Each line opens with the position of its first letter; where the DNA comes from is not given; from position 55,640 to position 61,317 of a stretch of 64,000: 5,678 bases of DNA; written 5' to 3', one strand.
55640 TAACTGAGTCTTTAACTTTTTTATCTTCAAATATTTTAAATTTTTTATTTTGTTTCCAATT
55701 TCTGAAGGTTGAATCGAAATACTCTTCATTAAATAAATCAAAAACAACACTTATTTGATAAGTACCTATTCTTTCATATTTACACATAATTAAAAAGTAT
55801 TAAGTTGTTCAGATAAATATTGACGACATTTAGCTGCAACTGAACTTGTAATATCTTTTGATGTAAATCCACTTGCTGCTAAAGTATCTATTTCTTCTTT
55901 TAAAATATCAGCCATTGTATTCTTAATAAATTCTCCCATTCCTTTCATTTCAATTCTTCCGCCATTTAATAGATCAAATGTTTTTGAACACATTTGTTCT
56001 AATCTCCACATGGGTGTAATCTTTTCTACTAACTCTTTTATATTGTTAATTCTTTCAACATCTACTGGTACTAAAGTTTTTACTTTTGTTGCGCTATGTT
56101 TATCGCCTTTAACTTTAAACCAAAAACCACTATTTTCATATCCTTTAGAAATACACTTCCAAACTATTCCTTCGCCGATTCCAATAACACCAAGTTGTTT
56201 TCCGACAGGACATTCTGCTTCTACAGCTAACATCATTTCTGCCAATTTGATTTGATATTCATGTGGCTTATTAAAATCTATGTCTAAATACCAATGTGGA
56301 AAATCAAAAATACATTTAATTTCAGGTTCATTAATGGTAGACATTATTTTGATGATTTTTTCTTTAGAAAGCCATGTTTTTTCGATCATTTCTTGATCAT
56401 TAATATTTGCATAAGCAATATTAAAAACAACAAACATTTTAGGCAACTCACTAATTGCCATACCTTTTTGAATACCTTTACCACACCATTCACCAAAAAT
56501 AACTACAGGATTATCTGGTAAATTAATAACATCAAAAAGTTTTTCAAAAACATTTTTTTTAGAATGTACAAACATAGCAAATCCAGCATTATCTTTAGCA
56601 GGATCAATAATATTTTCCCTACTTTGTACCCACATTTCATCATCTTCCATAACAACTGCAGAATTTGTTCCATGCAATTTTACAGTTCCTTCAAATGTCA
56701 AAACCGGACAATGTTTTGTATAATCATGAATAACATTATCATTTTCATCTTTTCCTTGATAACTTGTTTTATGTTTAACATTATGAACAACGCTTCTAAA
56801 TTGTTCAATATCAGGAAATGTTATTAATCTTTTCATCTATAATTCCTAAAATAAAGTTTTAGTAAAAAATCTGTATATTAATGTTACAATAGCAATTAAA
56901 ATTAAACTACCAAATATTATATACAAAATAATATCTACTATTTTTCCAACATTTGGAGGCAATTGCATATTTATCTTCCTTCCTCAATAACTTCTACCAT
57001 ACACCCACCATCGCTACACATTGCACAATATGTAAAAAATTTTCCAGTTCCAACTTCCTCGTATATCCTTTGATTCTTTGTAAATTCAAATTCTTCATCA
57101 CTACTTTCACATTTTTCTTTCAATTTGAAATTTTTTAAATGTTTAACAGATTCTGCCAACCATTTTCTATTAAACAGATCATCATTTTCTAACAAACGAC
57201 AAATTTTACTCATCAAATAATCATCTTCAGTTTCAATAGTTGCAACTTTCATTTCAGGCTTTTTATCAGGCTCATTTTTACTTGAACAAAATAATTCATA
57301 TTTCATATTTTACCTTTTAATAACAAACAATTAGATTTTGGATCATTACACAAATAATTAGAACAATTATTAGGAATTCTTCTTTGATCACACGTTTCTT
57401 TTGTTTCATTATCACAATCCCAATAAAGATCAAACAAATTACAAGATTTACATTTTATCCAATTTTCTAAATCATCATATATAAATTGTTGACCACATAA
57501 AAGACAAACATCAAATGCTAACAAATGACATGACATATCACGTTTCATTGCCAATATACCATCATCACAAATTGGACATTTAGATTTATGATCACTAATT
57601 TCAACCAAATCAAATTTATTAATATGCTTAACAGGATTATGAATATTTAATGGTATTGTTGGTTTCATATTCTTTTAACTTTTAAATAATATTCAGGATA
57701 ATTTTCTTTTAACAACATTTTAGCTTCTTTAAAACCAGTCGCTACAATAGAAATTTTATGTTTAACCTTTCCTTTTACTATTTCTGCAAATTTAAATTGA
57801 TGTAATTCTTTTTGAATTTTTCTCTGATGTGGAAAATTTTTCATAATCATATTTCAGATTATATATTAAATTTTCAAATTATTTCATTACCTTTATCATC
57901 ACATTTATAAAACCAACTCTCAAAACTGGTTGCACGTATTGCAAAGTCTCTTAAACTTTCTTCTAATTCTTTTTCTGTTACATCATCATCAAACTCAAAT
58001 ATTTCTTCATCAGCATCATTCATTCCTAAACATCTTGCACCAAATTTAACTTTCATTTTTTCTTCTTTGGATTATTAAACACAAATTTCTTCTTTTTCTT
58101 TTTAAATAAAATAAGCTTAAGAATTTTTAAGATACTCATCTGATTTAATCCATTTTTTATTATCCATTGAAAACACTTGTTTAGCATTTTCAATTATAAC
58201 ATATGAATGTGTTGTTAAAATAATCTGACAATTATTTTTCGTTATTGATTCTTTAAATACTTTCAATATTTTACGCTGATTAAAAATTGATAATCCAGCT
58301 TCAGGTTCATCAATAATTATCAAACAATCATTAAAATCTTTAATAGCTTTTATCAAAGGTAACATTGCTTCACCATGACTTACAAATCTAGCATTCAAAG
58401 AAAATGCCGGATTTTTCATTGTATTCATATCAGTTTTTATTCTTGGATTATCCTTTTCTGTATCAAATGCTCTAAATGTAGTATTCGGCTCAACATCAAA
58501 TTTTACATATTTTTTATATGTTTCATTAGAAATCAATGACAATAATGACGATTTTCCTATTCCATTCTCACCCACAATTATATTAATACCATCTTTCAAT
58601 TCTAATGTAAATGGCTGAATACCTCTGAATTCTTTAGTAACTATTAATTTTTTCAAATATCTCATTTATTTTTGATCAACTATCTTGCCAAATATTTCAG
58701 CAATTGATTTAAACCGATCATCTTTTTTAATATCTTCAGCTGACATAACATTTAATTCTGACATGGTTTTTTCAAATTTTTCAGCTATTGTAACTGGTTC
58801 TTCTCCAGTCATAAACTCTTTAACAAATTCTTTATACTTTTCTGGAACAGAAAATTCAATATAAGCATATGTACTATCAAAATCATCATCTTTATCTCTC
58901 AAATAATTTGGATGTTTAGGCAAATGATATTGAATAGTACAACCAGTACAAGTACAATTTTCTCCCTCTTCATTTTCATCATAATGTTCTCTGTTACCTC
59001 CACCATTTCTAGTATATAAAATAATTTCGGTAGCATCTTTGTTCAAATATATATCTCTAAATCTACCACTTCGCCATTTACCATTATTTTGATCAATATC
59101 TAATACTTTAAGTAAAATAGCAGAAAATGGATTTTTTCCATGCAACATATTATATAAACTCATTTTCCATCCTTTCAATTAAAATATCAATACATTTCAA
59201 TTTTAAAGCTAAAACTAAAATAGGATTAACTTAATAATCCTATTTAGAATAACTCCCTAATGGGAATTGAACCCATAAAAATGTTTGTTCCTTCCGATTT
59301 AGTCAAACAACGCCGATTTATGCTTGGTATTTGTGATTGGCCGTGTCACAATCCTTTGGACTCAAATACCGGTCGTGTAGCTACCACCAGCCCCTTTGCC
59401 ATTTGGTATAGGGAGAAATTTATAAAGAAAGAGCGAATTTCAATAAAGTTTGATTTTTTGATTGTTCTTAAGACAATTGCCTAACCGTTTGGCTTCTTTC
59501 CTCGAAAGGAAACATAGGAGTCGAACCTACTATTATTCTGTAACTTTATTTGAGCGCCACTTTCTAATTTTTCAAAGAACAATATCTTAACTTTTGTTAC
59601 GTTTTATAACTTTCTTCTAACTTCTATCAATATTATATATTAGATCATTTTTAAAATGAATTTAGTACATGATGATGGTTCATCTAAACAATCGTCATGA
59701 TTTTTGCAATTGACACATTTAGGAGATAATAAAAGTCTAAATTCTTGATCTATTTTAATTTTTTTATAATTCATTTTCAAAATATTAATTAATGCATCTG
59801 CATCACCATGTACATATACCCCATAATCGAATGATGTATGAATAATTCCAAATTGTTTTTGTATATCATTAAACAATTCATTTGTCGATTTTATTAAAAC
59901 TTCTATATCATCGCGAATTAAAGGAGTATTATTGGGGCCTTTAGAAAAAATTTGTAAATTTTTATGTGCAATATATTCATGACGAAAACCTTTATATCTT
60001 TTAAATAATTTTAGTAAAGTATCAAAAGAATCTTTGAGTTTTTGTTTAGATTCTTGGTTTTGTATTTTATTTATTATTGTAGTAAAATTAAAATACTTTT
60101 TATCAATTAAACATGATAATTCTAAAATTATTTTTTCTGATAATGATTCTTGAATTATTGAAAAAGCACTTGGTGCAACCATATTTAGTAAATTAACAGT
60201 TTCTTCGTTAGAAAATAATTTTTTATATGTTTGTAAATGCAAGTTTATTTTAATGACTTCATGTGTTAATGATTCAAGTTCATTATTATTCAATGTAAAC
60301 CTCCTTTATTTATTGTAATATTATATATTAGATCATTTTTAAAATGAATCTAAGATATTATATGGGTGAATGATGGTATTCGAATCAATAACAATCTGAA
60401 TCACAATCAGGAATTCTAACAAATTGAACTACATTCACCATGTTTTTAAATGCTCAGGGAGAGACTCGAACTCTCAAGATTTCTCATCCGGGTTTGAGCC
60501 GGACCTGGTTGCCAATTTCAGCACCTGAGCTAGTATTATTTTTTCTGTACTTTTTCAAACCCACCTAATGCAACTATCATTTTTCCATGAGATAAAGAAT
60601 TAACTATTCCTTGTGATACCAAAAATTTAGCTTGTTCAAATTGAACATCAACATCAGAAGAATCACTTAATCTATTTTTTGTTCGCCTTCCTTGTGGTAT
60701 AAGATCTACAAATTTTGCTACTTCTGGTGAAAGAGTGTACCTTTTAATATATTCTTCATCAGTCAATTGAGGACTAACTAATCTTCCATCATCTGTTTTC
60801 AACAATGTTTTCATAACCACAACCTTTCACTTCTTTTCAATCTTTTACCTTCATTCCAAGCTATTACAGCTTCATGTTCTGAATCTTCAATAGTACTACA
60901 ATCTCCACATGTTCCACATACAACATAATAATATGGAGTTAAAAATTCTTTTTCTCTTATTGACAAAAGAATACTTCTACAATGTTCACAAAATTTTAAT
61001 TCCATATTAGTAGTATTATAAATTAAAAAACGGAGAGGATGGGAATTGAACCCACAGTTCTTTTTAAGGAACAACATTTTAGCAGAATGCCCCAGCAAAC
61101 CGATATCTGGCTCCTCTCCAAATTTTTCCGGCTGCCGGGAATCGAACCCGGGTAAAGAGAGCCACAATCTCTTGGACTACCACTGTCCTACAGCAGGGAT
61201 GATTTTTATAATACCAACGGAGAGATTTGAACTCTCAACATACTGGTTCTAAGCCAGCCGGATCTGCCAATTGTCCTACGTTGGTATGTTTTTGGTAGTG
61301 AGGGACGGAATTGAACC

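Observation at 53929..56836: RNA-repair gene block: Pol-beta nucleotidyltransferase, HNH endonuclease and Rnl2-like RNA ligase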

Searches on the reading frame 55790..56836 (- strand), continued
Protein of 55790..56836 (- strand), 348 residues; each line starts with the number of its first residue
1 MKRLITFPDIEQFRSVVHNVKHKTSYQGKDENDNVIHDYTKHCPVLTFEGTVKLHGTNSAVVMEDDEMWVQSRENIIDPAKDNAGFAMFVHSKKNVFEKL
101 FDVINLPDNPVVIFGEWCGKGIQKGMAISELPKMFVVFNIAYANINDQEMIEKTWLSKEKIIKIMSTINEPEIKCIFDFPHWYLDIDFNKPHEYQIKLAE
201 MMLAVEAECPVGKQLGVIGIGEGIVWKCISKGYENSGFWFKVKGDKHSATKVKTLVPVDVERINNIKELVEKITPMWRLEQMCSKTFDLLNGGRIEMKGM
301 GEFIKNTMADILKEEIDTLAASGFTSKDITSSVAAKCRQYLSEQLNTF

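Call 45: fold_search(model_id=the predicted structure, library=pdb)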
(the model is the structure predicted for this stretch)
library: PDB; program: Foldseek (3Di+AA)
matches with E <= 10: 643; with E <= 0.001: 73
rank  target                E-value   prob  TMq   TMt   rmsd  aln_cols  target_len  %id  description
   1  2hvr_A                4.8e-12  1.00  0.46  0.50  12.1       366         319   17  Structure of T4 RNA Ligase 2 with Nicked 5'-Adenylated nucleic acid duplex containing a 3'-deoxyribonucleotide at the  (released 2006-10-17)
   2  2hvq                  7.7e-11  1.00  0.44  0.47  23.3       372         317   17  Structure of Adenylated full-length T4 RNA Ligase 2 (released 2006-10-17)
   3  2hvr_B                3.9e-10  1.00  0.45  0.49  12.9       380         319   18  Structure of T4 RNA Ligase 2 with Nicked 5'-Adenylated nucleic acid duplex containing a 3'-deoxyribonucleotide at the  (released 2006-10-17)
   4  1s68                  1.5e-08  1.00  0.43  0.61   8.6       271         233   17  Structure and Mechanism of RNA Ligase (released 2004-02-24)
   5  5cou                  5.7e-08  1.00  0.42  0.43   5.0       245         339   19  Structure and mechanism of a eukaryal nick-sealing RNA ligase K170M+ATP (released 2015-10-28)
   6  1xdn                  5.7e-08  1.00  0.41  0.52   7.1       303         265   13  High resolution crystal structure of an editosome enzyme from trypanosoma brucei: RNA editing ligase 1 (released 2004-12-07)
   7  6vte                  6.8e-08  1.00  0.41  0.42   5.2       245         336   19  Naegleria gruberi RNA Ligase K170M mutant with AMP and Mn (released 2020-04-08)
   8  6vt0                  3.7e-07  1.00  0.41  0.42   5.3       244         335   18  Naegleria gruberi RNA ligase K170A mutant apo (released 2020-04-08)
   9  6vt4                  4.1e-07  1.00  0.42  0.43   5.0       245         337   20  Naegleria gruberi RNA ligase R149A mutant apo (released 2020-04-08)
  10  6vt5                  4.9e-07  1.00  0.41  0.42   5.1       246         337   20  Naegleria gruberi RNA ligase R4a K121A mutant apo (released 2020-04-08)
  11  6vt1_A                5.2e-07  1.00  0.41  0.42   5.1       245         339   20  Naegleria gruberi RNA ligase D172A mutant apo (released 2020-04-08)
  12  5cot                  5.5e-07  1.00  0.42  0.43   5.0       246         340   20  Structure and mechanism of a eukaryal nick-sealing RNA ligase (released 2015-10-28)
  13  6vt8                  5.5e-07  1.00  0.41  0.43   5.2       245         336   19  Naegleria gruberi RNA ligase E312A mutant with AMP and Mn (released 2020-04-08)
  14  6vtg_A                5.8e-07  1.00  0.40  0.41   5.2       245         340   18  Naegleria gruberi RNA ligase E227A mutant apo (released 2020-04-08)
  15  6vt3                  6.2e-07  1.00  0.40  0.41   5.2       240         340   19  Naegleria gruberi RNA ligase K326A mutant apo (released 2020-04-08)
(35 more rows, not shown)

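Call 49: search_dna_similar(query=window:55790-56836:-, collection=phages, mode=protein, max_rows=25)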
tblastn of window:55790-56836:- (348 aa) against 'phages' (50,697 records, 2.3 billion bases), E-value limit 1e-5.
Records with a match: 195; places in all: 196; records where one place covers at least 80% of the query: 152.
Best place of each record, by identity: <60% 195.
By first word of the organism name: Vibrio 44; Mycobacterium 37; Klebsiella 29; Salmonella 15; Escherichia 10; Cronobacter 7; Erwinia 6; Caulobacter 4; Bacteriophage 4; Ralstonia 3; and 23 more.
By host as written in the record: Vibrio harveyi BAA-1116 32; Mycobacterium smegmatis mc2 155 29; - 16; Klebsiella pneumoniae 12; Mycobacterium smegmatis mc#155 8; Klebsiella pneumoniae K23 7; Cronobacter sakazakii 7; Vibrio campbellii BB120 5; and 55 more.
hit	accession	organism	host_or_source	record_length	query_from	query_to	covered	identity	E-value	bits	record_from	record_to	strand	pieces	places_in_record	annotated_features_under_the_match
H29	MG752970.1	Ralstonia phage RsoM2USA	Ralstonia solanacearum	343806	1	347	100%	44.9%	3e-89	298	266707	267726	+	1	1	hypothetical protein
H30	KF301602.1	Caulobacter phage Cr30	Caulobacter crescentus CB15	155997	1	346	99%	43.7%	3e-84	283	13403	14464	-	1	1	RNA ligase | hypothetical protein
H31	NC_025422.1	Caulobacter phage Cr30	Caulobacter crescentus CB15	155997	1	346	99%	43.7%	3e-84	283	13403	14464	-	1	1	RNA ligase | hypothetical protein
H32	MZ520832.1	Salmonella phage SSBI34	Salmonella enterica subsp. enterica ...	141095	2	345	99%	40.5%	1e-62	221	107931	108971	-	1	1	RNA ligase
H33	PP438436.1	Leptolyngbya phage Lbo-JY46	Leptolyngbya boryana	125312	7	341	96%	40.3%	4e-70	243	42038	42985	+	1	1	hypothetical protein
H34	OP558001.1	Klebsiella phage vB_KpnM_NDO71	Klebsiella pneumoniae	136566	1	346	99%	38.5%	1e-60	215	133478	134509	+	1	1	RNA ligase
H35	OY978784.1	Klebsiella phage vB_Kpn_K18PH07C1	-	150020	1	346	99%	38.5%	2e-60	215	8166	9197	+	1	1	HNH endonuclease | tRNA-Arg | tRNA-Leu | tRNA-Ser | tRNA-Thr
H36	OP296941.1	Klebsiella phage DP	Klebsiella pneumoniae KP16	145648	1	346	99%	38.2%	4e-60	214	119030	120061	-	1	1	RNA ligase 2 | hypothetical protein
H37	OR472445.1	Klebsiella phage vB_KpnM_Iguana_ER37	Klebsiella pneumoniae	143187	1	346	99%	38.2%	5e-60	214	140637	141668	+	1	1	RNA ligase | hypothetical protein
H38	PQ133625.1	Klebsiella phage P8734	Klebsiella pneumoniae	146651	1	346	99%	38.2%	5e-60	213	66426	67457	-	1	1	hypothetical protein (x2)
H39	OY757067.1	Klebsiella phage vB_Kpn_K23PH08C2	-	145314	1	346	99%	38.2%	6e-60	213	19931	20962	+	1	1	Sir2 (NAD-dependent deacetylase) | ATPase | unknown function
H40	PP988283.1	Klebsiella phage KpS11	Klebsiella pneumoniae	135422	1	346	99%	38.2%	6e-60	213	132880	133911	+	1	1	RNA ligase | hypothetical protein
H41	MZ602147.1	Klebsiella phage vB_KpnM_VIK251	Klebsiella pneumoniae Kp25-1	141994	1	346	99%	38.2%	6e-60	213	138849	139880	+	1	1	RNA ligase 2 | hypothetical protein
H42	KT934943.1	Klebsiella phage vB_KpnM_KB57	Klebsiella pneumoniae M-9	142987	1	346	99%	38.2%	6e-60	213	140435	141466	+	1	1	RNA ligase 2 | hypothetical protein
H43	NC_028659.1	Klebsiella phage vB_KpnM_KB57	Klebsiella pneumoniae M-9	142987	1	346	99%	38.2%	6e-60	213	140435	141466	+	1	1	RNA ligase | hypothetical protein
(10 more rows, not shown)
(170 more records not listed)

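Call 78: search_protein_families(library=padloc, proteins=[window:55790-56836:-], max_evalue=0.001)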
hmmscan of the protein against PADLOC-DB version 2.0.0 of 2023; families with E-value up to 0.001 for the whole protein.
window:55790-56836:- (348 aa): 0 families

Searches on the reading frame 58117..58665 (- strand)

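Call 21: search_protein_families(library=pfam, proteins=[window:58117-58665:-], max_evalue=0.01)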
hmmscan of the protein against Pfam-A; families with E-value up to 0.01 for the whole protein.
window:58117-58665:- (182 aa): 14 families
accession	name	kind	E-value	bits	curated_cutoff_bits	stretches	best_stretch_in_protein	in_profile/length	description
PF13175.12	AAA_15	-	2.7e-19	70.5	32.1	2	112-158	328-374/374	AAA ATPase domain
PF13304.12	AAA_21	-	7.1e-16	59.6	27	2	102-159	245-304/304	AAA domain, putative AbiEii toxin, Type IV TA system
PF02463.25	SMC_N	-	9.5e-13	48.5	40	2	4-45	2-44/220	RecF/RecN/SMC N terminal domain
PF13476.12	AAA_23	-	4.9e-08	34.3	27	1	11-83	5-69/201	AAA domain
PF00005.33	ABC_tran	-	1.6e-05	25.9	25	1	27-51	13-37/137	ABC transporter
PF11398.14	DUF2813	-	0.00011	22.2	21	1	11-46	9-43/372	Protein of unknown function (DUF2813)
PF20720.3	nSTAND3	-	0.00012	22.3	27.2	0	24-54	16-49/155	Novel STAND NTPase 3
PF13401.12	AAA_22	-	0.00026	21.7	27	1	25-150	5-120/130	AAA domain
PF03193.22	RsgA_GTPase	-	0.00059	20.1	30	1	11-49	92-130/174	RsgA GTPase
PF00004.35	AAA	-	0.0013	19.6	21.2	1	29-160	2-116/131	ATPase family associated with various cellular activities (AAA)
PF13555.12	AAA_29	-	0.0043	17.2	27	1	12-42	11-39/61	P-loop containing region of AAA domain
PF22736.1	NNH5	-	0.006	17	27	1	119-161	59-101/134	NACHT N-terminal Helical domain 5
PF00931.28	NB-ARC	-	0.0085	15.8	23.5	0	27-163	20-146/248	NB-ARC domain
PF13173.12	AAA_14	-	0.0099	16.3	27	0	26-73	3-50/129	AAA domain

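Call 59: search_protein_families(library=phrogs, proteins=[window:58117-58665:-], max_evalue=0.001)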
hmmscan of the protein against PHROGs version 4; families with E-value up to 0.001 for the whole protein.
window:58117-58665:- (182 aa): 15 families
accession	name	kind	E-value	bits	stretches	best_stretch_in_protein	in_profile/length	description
phrog_3940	-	unknown function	4.3e-23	82.9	2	93-163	223-304/537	-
phrog_7507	-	unknown function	3.3e-18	67.3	2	106-175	399-467/483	-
phrog_8323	-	unknown function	7e-17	62.2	2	3-47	50-93/623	-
phrog_9802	-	unknown function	5.7e-16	59.6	2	4-63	5-53/438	-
phrog_4747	-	unknown function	2.5e-13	51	2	113-162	334-383/610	-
phrog_293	-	moron, auxiliary metabolic gene and host takeover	7.8e-09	35.1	0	115-178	569-632/1058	ABC transporter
phrog_5836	-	unknown function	2.2e-07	30.2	1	102-160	297-352/1071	-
phrog_8066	-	unknown function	2.3e-07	31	0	112-160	383-431/522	-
phrog_2801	-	unknown function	6.9e-06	25.7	0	110-179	526-596/735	-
phrog_77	-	DNA, RNA and nucleotide metabolism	1.2e-05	25.1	1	11-62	304-361/967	SbcC-like subunit of palindrome specific endonuclease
phrog_19212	-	unknown function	1.5e-05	24.8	0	102-160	350-411/550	-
phrog_14430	-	unknown function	1.8e-05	25.1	1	106-174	331-399/444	-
phrog_2392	-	moron, auxiliary metabolic gene and host takeover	2.1e-05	24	0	30-46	512-528/726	ABC transporter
phrog_28217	-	DNA, RNA and nucleotide metabolism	3.8e-05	23.4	1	8-46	6-44/806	DNA repair exonuclease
phrog_168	-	DNA, RNA and nucleotide metabolism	0.00011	23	1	27-160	45-145/314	clamp loader of DNA polymerase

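Call 78: search_protein_families(library=padloc, proteins=[window:58117-58665:-], max_evalue=0.001)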
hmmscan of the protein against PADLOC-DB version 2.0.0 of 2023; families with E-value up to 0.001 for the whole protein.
window:58117-58665:- (182 aa): 139 families (the best 25 are shown)
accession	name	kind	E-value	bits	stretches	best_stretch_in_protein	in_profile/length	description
PDLC02979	AriA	-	2.5e-20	71.6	2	11-94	9-86/373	-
PDLC02980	AriA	-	1e-17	63.1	2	102-159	246-304/304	-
PDLC00091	GajA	-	2.6e-17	60.9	2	3-46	2-45/627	AAA ATPase domain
PDLC04135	mad3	-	1.3e-16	59.1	2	113-168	284-338/374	mads_3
PDLC02981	AriAB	-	1.8e-16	58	2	6-96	5-95/694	-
PDLC00096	GajA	-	2.5e-16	57.6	2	3-44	2-43/630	AAA ATPase domain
PDLC00305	PtuA1|PtuA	-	2.8e-16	57.9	2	9-65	7-62/392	AAA ATPase domain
PDLC00271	PtuA1|PtuA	-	1.7e-15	55.5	2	11-56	9-54/421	AAA ATPase domain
PDLC02914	ATPase-Toprim_I-B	-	5.8e-15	53.4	2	95-170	185-262/443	-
PDLC00069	GajA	-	1.5e-14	51.4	2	3-79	2-79/687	AAA ATPase domain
PDLC00303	PtuA1|PtuA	-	1.7e-14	51.8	2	23-71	11-59/386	AAA ATPase domain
PDLC04608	PDC-M38A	-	3.1e-14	51.4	2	2-47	2-47/367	-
PDLC00083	GajA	-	6.3e-14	49.3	2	3-43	2-41/639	AAA ATPase domain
PDLC00099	GajA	-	6.9e-14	49.7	2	114-157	300-343/626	AAA ATPase domain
PDLC04164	AriA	-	7.2e-14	49.9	2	108-159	188-237/253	-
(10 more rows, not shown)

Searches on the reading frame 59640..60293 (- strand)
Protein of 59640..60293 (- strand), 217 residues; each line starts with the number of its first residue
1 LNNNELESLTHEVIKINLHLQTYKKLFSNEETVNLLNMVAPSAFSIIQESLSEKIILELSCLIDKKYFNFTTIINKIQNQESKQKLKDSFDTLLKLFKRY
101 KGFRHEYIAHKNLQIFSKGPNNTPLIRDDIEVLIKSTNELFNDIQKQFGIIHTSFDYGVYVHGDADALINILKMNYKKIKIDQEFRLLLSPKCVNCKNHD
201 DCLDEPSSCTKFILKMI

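Call 21: search_protein_families(library=pfam, proteins=[window:59640-60293:-], max_evalue=0.01)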
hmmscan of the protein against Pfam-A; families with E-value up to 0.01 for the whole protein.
window:59640-60293:- (217 aa): 1 family
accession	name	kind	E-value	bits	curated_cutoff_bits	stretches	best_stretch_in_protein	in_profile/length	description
PF18734.6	HEPN_AbiU2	-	3.4e-18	66.3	26.8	1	4-165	6-187/193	AbiU2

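Call 78: search_protein_families(library=padloc, proteins=[window:59640-60293:-], max_evalue=0.001)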
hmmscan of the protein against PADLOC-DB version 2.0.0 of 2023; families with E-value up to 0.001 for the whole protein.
window:59640-60293:- (217 aa): 0 families

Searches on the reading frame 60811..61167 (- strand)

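Call 67: search_protein_families(library=pfam, proteins=[window:60811-61167:-], max_evalue=0.01)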
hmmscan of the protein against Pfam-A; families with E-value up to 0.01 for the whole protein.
window:60811-61167:- (118 aa): 1 family
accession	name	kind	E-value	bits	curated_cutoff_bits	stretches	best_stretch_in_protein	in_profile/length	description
PF14354.12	Lar_restr_allev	-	4.5e-05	24.1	28.6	1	56-108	2-58/58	Restriction alleviation protein Lar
